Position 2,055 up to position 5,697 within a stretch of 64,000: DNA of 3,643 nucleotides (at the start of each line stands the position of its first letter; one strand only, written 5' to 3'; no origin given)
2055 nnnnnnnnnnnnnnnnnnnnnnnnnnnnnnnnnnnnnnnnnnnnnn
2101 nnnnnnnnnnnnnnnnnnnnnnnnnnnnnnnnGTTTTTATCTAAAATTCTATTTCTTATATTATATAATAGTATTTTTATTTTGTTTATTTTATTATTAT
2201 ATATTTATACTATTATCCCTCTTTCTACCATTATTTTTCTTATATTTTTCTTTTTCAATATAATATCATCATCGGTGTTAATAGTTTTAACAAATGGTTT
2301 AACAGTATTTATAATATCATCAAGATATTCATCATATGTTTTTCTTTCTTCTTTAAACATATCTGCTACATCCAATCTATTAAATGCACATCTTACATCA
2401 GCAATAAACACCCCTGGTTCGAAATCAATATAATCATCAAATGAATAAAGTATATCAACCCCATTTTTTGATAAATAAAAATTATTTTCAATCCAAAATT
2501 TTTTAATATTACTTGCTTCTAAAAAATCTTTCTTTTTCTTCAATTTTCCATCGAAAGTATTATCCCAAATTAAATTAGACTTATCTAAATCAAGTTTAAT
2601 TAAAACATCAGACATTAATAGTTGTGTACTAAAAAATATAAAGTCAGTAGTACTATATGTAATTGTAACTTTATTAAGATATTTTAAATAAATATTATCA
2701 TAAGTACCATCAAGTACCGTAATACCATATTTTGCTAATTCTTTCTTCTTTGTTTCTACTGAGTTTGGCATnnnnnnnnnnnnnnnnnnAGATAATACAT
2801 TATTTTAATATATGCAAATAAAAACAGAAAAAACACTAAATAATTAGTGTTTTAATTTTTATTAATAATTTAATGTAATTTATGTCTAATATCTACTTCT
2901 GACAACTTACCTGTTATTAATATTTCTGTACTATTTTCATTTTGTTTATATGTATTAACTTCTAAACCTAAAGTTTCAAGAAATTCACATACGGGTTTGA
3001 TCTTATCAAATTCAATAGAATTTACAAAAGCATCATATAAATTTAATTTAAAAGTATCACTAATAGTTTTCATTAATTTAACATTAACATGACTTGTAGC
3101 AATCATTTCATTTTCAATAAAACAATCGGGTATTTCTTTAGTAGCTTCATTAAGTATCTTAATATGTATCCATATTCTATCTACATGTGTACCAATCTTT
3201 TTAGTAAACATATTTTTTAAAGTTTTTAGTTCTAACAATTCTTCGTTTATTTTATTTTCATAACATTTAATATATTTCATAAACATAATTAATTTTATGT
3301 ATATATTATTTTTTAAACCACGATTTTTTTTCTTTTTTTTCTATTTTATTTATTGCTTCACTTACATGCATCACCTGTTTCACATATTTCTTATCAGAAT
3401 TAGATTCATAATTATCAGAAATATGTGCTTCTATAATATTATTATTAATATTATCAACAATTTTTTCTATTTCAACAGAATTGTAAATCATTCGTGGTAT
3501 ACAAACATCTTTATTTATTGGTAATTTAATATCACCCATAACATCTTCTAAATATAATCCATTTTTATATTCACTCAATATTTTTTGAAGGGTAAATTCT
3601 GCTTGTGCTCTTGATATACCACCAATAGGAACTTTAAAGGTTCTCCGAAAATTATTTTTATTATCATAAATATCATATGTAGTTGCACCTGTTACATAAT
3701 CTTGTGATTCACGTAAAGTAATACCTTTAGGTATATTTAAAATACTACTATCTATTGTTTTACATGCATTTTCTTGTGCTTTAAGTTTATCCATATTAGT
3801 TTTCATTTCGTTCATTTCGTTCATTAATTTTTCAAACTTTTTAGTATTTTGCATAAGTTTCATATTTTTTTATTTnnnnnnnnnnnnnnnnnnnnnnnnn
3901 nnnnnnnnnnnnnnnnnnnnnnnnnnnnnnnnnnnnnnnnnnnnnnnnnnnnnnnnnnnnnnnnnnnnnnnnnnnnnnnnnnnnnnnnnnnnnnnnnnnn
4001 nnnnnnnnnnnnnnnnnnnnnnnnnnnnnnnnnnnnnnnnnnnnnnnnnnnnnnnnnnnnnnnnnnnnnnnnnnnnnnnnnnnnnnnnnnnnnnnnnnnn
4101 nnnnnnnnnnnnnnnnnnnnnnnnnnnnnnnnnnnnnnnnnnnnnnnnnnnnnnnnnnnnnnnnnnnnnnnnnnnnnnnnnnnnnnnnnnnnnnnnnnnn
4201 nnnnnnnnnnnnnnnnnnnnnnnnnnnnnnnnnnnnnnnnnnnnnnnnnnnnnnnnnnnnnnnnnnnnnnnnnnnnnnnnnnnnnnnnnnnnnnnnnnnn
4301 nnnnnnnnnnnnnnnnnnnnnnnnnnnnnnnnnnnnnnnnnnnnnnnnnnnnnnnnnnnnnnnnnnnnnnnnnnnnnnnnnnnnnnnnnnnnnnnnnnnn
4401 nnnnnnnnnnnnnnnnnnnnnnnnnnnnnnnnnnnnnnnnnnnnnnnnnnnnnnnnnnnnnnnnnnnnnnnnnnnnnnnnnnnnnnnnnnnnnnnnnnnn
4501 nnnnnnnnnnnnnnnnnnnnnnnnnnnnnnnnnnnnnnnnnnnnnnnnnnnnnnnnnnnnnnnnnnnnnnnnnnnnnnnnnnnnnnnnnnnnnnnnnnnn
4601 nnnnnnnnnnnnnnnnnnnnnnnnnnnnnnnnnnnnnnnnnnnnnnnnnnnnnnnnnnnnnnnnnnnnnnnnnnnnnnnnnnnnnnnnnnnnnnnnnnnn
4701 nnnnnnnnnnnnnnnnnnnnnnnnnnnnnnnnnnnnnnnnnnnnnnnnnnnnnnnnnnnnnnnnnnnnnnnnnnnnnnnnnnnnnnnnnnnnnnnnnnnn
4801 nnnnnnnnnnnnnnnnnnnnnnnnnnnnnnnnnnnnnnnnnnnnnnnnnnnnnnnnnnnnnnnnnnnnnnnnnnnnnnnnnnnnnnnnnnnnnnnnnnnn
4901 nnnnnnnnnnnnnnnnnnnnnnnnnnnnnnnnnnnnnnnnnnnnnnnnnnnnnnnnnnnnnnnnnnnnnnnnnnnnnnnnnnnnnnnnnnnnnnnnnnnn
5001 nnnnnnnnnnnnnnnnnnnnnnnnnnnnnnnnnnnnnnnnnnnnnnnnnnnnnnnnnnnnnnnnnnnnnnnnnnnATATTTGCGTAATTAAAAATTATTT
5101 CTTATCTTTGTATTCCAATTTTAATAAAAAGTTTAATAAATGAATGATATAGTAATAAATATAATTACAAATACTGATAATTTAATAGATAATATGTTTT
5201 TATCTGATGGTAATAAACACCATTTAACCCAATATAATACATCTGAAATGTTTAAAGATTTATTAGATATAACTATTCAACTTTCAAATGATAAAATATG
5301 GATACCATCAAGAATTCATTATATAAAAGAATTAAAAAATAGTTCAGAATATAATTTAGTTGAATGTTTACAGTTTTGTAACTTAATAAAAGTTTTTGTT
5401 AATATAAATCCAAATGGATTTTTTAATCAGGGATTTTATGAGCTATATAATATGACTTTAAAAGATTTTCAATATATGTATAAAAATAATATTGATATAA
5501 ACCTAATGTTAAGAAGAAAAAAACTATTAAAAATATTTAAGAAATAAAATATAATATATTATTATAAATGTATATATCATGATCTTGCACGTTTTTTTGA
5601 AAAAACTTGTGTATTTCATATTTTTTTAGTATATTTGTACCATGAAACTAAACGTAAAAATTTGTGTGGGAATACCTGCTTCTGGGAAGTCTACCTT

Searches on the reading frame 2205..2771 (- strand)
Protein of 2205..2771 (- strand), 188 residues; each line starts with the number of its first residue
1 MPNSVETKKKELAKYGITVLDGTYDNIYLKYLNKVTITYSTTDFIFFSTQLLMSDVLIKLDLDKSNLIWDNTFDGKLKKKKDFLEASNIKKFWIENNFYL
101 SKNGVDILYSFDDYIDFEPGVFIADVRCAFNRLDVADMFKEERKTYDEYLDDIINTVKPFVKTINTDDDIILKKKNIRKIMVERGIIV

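Call 43: search_protein_families(library=pfam, max_evalue=1, proteins=[window:2205-2771:-])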
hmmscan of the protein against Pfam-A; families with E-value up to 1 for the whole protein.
window:2205-2771:- (188 aa): 1 family
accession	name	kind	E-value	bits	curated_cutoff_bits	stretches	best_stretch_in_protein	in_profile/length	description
PF10841.13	DUF2644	-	0.035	14.9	22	1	38-65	9-37/59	Protein of unknown function (DUF2644)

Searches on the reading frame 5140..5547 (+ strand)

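Call 39: search_protein_families(library=phrogs, max_evalue=0.001, proteins=[window:5140-5547:+])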
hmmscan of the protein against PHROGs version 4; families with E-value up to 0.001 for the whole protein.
window:5140-5547:+ (135 aa): 0 families

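Call 43: search_protein_families(library=pfam, max_evalue=1, proteins=[window:5140-5547:+])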
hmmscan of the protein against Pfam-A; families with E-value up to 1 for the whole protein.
window:5140-5547:+ (135 aa): 1 family
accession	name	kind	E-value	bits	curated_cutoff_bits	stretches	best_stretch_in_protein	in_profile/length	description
PF03519.19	Invas_SpaK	-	0.035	14.7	25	1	38-76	20-59/78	Invasion protein B family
